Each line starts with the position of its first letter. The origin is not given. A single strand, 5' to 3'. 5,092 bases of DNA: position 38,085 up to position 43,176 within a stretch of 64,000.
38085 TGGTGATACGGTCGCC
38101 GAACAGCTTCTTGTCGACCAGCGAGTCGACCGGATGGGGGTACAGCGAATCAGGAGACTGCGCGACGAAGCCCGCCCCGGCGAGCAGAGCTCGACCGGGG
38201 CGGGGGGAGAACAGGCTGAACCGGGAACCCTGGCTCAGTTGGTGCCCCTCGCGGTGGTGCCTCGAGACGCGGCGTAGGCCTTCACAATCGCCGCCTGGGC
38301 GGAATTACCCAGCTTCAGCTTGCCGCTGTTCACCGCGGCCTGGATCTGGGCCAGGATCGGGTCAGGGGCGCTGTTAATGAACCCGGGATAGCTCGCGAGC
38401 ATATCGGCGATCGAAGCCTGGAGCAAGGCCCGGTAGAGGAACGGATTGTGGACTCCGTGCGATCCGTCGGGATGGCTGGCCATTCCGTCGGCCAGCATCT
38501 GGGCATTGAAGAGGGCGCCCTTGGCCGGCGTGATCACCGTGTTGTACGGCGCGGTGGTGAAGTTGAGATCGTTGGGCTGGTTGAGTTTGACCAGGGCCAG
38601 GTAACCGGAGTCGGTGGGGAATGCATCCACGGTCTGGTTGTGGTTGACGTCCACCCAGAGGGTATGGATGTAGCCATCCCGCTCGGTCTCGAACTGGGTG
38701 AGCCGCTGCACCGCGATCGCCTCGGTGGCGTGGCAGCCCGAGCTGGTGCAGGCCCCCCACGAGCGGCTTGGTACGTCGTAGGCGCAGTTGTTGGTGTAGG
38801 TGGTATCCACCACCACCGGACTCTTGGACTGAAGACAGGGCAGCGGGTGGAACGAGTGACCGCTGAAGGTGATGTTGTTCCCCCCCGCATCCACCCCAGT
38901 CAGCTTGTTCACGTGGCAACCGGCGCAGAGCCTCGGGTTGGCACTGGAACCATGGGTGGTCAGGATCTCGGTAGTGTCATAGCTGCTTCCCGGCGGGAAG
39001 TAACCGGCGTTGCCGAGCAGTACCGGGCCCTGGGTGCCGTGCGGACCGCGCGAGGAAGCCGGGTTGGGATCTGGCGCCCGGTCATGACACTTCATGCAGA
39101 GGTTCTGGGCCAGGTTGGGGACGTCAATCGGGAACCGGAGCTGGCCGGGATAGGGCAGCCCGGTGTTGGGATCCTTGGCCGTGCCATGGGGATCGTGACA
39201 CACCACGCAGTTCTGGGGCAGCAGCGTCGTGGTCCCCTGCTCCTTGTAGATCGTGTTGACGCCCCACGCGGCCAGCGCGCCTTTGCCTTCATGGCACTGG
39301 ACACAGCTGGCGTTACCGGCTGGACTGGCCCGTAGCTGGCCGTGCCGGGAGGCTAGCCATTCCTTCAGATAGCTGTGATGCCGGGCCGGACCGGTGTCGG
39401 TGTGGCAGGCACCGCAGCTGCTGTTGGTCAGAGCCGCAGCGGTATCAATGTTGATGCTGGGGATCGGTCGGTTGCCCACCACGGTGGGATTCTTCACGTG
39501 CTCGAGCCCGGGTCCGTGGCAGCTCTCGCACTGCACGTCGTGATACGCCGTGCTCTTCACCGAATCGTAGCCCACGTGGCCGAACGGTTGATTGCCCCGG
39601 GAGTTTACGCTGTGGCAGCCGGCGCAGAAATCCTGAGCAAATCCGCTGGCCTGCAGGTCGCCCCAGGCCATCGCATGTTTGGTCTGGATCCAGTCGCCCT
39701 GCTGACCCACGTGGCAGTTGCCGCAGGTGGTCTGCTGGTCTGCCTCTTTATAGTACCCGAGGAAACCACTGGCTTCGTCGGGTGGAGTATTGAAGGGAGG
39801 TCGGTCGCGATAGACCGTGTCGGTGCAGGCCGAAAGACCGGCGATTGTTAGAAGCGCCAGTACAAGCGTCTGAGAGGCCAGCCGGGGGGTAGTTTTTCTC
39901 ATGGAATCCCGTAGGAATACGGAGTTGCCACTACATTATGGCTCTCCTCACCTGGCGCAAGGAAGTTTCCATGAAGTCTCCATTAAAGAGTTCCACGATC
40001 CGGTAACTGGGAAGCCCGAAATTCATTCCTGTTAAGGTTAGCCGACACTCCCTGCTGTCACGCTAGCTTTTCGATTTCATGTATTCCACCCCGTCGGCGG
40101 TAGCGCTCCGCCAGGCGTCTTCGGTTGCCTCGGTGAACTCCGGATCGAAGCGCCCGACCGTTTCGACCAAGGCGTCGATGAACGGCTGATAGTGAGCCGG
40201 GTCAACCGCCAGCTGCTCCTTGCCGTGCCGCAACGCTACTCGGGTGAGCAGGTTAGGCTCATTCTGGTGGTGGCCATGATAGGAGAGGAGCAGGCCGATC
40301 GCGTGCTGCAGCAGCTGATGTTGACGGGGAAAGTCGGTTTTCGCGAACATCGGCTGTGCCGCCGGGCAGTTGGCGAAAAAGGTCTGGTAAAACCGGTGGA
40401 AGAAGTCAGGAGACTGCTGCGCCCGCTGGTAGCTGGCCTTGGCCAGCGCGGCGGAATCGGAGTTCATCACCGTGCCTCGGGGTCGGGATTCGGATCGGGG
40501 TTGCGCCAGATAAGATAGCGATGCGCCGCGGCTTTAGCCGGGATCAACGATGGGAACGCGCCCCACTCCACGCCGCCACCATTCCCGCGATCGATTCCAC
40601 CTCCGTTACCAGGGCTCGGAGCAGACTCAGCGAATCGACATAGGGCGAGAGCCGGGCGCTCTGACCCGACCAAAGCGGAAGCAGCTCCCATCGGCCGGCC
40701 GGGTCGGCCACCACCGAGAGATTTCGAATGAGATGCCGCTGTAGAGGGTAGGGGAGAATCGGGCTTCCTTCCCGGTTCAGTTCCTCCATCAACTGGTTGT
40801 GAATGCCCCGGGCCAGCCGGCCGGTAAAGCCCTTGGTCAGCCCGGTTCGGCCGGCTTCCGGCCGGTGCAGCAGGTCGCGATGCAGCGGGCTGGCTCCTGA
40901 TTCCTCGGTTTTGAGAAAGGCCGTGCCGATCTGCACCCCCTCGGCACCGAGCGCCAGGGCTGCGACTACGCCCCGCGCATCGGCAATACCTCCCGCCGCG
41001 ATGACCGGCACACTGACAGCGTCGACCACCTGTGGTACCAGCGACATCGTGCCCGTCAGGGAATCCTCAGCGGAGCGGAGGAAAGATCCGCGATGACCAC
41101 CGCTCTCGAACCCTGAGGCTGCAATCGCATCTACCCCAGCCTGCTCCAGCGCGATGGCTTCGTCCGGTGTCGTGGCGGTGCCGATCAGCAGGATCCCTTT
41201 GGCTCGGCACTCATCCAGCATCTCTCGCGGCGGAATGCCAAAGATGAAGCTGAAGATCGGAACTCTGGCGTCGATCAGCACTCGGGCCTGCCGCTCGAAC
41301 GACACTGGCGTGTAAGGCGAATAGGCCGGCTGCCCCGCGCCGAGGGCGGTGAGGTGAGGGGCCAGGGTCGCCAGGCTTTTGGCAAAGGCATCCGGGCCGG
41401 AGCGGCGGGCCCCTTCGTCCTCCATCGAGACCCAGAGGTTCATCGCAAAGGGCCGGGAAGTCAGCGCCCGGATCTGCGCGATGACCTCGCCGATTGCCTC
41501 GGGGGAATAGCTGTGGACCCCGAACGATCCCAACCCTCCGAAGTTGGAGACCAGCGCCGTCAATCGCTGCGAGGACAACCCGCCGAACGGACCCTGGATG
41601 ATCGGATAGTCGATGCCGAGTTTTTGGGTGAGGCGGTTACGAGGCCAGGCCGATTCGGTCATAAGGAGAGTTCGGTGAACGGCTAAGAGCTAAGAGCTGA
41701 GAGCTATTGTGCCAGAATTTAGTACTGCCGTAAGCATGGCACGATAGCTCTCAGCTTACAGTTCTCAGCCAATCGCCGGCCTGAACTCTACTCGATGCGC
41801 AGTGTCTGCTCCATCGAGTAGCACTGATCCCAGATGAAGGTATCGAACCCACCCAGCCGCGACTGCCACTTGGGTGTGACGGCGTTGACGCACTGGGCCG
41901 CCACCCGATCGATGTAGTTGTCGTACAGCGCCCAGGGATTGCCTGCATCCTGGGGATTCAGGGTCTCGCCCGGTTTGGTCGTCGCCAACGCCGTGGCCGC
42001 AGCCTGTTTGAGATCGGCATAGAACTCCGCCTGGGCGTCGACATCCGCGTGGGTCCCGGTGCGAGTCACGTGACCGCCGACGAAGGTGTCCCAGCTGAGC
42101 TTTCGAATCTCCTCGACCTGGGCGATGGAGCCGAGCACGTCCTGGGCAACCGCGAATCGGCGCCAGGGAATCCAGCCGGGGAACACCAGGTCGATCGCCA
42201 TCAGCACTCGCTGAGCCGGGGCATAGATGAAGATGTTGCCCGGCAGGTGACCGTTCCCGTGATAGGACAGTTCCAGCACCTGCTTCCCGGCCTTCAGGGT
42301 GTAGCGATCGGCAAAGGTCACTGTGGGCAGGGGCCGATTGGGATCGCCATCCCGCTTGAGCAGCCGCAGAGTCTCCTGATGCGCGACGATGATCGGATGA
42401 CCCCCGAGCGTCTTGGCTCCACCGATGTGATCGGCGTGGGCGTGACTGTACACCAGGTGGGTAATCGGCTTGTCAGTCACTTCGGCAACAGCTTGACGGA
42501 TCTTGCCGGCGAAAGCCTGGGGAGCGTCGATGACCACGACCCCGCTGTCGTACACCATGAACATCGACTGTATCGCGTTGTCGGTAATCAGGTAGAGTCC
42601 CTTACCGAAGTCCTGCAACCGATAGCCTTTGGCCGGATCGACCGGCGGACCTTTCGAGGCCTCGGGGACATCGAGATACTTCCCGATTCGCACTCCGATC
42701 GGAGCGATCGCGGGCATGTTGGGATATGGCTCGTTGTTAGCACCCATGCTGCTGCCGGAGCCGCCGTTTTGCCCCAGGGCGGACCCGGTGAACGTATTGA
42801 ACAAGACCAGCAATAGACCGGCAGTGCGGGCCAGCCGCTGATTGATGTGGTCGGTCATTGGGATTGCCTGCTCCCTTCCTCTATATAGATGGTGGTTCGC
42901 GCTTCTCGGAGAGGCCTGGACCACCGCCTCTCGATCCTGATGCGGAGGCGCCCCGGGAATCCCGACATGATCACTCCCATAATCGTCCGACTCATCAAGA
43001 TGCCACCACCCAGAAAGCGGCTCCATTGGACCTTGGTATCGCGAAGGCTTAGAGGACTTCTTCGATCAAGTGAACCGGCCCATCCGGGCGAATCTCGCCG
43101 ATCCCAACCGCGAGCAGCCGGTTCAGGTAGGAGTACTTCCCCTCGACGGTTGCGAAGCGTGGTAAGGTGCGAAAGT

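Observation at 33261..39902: Four-gene multiheme-cytochrome / beta-barrel operon: candidate non-canonical trans-envelope electron conduit (45 heme motifs)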

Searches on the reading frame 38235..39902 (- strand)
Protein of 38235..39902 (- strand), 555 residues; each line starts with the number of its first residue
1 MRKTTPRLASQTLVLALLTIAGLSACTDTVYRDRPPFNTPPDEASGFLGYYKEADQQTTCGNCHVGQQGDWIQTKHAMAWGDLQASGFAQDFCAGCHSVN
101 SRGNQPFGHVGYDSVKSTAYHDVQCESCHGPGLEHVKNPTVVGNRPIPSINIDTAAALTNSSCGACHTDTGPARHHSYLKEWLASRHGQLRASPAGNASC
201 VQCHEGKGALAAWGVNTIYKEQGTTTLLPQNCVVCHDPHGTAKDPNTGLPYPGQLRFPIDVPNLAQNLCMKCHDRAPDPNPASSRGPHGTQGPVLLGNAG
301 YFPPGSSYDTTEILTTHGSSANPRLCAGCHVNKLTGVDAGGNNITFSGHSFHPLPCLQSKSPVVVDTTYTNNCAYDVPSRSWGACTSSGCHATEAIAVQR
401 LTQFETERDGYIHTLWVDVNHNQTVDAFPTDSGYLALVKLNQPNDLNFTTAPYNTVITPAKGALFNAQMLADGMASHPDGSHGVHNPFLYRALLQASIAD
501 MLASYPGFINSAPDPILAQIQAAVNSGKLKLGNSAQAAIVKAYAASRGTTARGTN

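Call 4: search_protein_families(library=pfam, proteins=[window:38235-39902:-], max_evalue=1)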
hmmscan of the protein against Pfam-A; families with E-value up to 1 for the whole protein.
window:38235-39902:- (555 aa): 5 families
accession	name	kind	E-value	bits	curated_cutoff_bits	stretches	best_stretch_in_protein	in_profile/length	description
PF14522.11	Cytochrome_C7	-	5.5e-09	36.2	24.8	3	157-236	10-66/67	Cytochrome c7 and related cytochrome c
PF09699.15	Paired_CXXCH_1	-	1.2e-07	31.7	20.6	1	231-275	8-38/41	Doubled CXXCH motif (Paired_CXXCH_1)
PF14537.11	Cytochrom_c3_2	-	1.4e-05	25.9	25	2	160-273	6-78/79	Cytochrome c3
PF13435.11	Cytochrome_C554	-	0.00011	23.5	20.8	1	59-130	1-84/84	Cytochrome c554 and c-prime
PF02085.21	Cytochrom_CIII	-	0.25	12.1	22.9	0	53-129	42-101/101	Class III cytochrome C family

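Call 5: search_protein_families(library=ncbifam, proteins=[window:38235-39902:-], max_evalue=1)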
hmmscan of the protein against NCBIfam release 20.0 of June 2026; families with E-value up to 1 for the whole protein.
window:38235-39902:- (555 aa): 7 families
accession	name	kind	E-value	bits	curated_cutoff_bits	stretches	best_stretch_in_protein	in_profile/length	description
NF041198.1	UshA_like_PCGU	equivalog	3.8e-13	48.9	275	1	58-169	409-510/519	UshA-like (seleno)protein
TIGR03508.1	decahem_SO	subfamily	1.1e-09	38.1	192.2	2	90-205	2-102/258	DmsE family decaheme c-type cytochrome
NF041028.1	decahem_GSU2203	exception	0.0001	21.7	325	1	89-205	35-133/317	GSU2203 family decaheme c-type cytochrome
TIGR03153.1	cytochr_NrfH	equivalog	0.0018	18.4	134.2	0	221-275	94-135/138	cytochrome c nitrite reductase small subunit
TIGR01904.2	GSu_C4xC__C2xCH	domain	0.0045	16.7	27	1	49-105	15-64/73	CxxxxCH/CxxCH domain c-type cytochrome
NF008659.0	PRK11659.1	equivalog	0.055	13.2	184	1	196-274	45-118/188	cytochrome c nitrite reductase pentaheme subunit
TIGR01905.1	paired_CXXCH_1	subfamily_domain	0.079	12.9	25.2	1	231-243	8-20/41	doubled CXXCH domain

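Call 18: search_solved_structures(query=window:38235-39902:-, max_evalue=10)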
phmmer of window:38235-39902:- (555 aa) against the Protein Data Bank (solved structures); distinct sequences matched with E-value up to 10: 2.
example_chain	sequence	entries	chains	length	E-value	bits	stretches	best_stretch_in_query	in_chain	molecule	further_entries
6i5b_A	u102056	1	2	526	6.9e-08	34.6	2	92-167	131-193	Uncharacterized protein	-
1bvb_A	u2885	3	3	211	0.19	13.3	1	58-133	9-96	CYTOCHROME C-554 | CYTOCHROME C554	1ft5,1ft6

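Call 46: search_solved_structures(query=window:38235-39902:-, max_evalue=1, show_alignments=1)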
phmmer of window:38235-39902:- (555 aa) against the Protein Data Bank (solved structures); distinct sequences matched with E-value up to 1: 2.
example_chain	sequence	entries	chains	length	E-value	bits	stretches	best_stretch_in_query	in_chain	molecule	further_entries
6i5b_A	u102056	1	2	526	6.9e-08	34.6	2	92-167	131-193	Uncharacterized protein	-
1bvb_A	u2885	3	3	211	0.19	13.3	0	58-133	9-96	CYTOCHROME C-554 | CYTOCHROME C554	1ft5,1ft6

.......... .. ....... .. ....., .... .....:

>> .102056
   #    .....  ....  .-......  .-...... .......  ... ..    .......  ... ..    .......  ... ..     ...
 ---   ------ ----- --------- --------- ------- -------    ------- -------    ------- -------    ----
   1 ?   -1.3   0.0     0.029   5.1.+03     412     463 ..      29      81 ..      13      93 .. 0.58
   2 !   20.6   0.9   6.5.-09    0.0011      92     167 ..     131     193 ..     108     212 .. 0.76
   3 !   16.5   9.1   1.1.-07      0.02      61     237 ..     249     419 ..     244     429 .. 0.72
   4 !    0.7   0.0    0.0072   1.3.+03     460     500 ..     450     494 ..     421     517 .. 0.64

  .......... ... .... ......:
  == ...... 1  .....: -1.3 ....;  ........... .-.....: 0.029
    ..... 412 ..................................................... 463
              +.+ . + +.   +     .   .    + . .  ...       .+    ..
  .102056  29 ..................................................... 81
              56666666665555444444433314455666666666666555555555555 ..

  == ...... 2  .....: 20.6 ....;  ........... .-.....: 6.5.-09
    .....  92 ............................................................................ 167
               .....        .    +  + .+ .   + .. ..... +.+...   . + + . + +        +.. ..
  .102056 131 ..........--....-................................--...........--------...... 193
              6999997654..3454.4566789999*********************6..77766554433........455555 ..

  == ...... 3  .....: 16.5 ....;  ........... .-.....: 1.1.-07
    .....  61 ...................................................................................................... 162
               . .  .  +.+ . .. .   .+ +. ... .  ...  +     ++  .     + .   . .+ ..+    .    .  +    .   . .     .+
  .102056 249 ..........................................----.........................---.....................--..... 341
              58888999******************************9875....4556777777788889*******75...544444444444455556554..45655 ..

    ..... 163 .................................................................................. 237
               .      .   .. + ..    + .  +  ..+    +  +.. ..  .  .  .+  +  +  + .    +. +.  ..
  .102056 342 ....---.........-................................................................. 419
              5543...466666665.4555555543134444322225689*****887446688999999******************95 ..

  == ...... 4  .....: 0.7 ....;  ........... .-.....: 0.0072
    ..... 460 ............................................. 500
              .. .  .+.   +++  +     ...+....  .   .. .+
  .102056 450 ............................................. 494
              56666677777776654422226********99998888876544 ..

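Call 52: search_solved_structures(query=A3, max_evalue=1, show_alignments=1)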
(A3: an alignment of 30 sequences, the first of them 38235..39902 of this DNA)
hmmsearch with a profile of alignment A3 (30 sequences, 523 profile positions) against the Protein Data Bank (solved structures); distinct sequences matched with E-value up to 1: 13.
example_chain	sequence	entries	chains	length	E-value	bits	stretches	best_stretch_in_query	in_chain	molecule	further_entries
6qvm_A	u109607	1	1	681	1e-17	67.2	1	85-292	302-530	Multiheme cytochrome cf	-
6i5b_A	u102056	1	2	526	1e-13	54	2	169-271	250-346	Uncharacterized protein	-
6r2q_A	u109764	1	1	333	5e-09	38.5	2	81-270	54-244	Cystathionine beta-synthase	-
1fgj_A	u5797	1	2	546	9e-06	27.8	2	159-326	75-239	HYDROXYLAMINE OXIDOREDUCTASE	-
4fas_A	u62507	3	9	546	3.6e-05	25.8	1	159-325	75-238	Hydroxylamine oxidoreductase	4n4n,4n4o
6m0p_A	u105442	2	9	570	3.9e-05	25.7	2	159-325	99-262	Aerobic hydroxylamine oxidoreductase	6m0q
9yuq_N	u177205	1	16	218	7e-05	24.9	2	222-269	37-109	Putative multiheme cytochrome c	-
1bvb_A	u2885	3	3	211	0.00012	24.1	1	58-169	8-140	CYTOCHROME C-554 | CYTOCHROME C554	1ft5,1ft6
5ze8_A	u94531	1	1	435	0.0071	18.3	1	158-258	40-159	cytochrome c552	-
7tfs_A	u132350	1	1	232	0.024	16.5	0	222-267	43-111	Cytochrome c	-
4ww5_B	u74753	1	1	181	0.071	15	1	219-273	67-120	EKC/KEOPS complex subunit CGI121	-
4ww7_B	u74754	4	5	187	0.076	14.9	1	219-273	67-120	EKC/KEOPS complex subunit CGI121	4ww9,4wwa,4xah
8bcx_A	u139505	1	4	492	0.17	13.7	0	160-203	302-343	Nitrite reductase (cytochrome; ammonia-forming)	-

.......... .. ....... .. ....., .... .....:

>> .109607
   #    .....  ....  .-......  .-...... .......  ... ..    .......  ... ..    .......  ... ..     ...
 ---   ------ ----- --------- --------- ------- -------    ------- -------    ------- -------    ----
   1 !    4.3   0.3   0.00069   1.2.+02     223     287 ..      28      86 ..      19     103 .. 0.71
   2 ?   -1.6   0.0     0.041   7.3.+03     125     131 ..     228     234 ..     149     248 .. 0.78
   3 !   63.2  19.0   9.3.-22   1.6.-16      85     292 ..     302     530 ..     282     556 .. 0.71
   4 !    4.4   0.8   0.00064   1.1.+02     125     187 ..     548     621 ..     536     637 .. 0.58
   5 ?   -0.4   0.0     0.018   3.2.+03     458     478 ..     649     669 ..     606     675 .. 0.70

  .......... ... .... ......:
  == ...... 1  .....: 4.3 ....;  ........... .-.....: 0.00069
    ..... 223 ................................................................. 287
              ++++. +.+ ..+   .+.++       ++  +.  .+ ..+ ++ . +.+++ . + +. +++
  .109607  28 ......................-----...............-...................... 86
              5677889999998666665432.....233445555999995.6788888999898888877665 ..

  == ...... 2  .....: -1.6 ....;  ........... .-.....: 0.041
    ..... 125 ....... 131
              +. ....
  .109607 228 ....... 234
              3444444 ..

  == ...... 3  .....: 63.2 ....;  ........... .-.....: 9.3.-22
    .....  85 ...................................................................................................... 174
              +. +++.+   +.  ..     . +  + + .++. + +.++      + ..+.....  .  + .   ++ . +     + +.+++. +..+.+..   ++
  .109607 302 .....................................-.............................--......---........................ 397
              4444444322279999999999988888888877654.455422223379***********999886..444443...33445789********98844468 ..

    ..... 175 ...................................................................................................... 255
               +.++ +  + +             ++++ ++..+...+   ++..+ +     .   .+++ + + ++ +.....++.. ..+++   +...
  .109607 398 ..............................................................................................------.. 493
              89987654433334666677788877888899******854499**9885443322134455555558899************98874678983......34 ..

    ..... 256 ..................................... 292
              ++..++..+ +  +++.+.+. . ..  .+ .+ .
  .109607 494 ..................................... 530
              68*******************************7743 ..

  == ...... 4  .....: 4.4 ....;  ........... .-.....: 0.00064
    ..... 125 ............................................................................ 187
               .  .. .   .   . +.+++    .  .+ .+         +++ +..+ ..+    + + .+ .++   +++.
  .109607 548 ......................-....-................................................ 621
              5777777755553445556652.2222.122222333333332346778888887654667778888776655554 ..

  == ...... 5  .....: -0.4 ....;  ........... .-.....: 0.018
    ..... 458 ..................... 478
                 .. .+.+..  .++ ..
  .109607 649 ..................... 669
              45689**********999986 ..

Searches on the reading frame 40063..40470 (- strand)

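Call 38: search_protein_families(library=pfam, proteins=[window:40063-40470:-], max_evalue=0.001)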
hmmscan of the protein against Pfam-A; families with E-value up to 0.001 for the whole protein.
window:40063-40470:- (135 aa): 1 family
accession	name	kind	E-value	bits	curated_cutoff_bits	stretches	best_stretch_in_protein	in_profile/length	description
PF00042.28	Globin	-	8.3e-09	36.4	22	1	26-125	2-111/117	Globin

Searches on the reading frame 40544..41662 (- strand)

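Call 38: search_protein_families(library=pfam, proteins=[window:40544-41662:-], max_evalue=0.001)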
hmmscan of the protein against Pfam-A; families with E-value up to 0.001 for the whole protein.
window:40544-41662:- (372 aa): 7 families
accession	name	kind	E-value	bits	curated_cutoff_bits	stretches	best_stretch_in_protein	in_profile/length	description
PF03060.21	NMO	-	1.4e-75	255.2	28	1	9-352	2-329/331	Nitronate monooxygenase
PF00478.31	IMPDH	-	8.5e-09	35.3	25.6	1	208-257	198-247/345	IMP dehydrogenase / GMP reductase domain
PF01070.24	FMN_dh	-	2.5e-08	33.8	24.9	1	163-250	226-306/350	FMN-dependent dehydrogenase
PF04481.18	DUF561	-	2.3e-06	27.4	21.6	1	170-254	139-222/243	Protein of unknown function (DUF561)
PF00977.27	His_biosynth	-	0.00014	21.8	23.6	1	207-252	180-225/228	Histidine biosynthesis protein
PF01180.27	DHO_dh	-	0.0002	21.1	27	1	206-265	227-288/291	Dihydroorotate dehydrogenase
PF05690.20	ThiG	-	0.0007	19.5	23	0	207-254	165-212/247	Thiazole biosynthesis protein ThiG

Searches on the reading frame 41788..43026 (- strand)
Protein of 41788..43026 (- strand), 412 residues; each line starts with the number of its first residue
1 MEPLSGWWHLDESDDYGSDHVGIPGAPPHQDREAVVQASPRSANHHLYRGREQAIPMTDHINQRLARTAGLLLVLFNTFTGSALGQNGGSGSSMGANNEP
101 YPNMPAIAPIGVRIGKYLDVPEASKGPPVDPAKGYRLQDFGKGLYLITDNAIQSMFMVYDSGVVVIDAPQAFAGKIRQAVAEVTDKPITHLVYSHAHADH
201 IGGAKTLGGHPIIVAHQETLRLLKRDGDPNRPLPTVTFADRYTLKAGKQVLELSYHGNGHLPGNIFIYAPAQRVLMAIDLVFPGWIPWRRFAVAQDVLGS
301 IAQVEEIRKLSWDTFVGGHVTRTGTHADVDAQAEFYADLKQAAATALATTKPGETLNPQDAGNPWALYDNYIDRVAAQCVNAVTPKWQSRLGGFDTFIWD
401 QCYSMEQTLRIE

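Call 38: search_protein_families(library=pfam, proteins=[window:41788-43026:-], max_evalue=0.001)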
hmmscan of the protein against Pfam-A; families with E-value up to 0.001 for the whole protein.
window:41788-43026:- (412 aa): 2 families
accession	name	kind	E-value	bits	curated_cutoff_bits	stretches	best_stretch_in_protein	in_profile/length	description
PF00753.33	Lactamase_B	-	1e-15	58.7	22.7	1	152-319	6-196/196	Metallo-beta-lactamase superfamily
PF12706.13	Lactamase_B_2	-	1.5e-06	28.4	27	1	164-234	3-81/200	Beta-lactamase superfamily domain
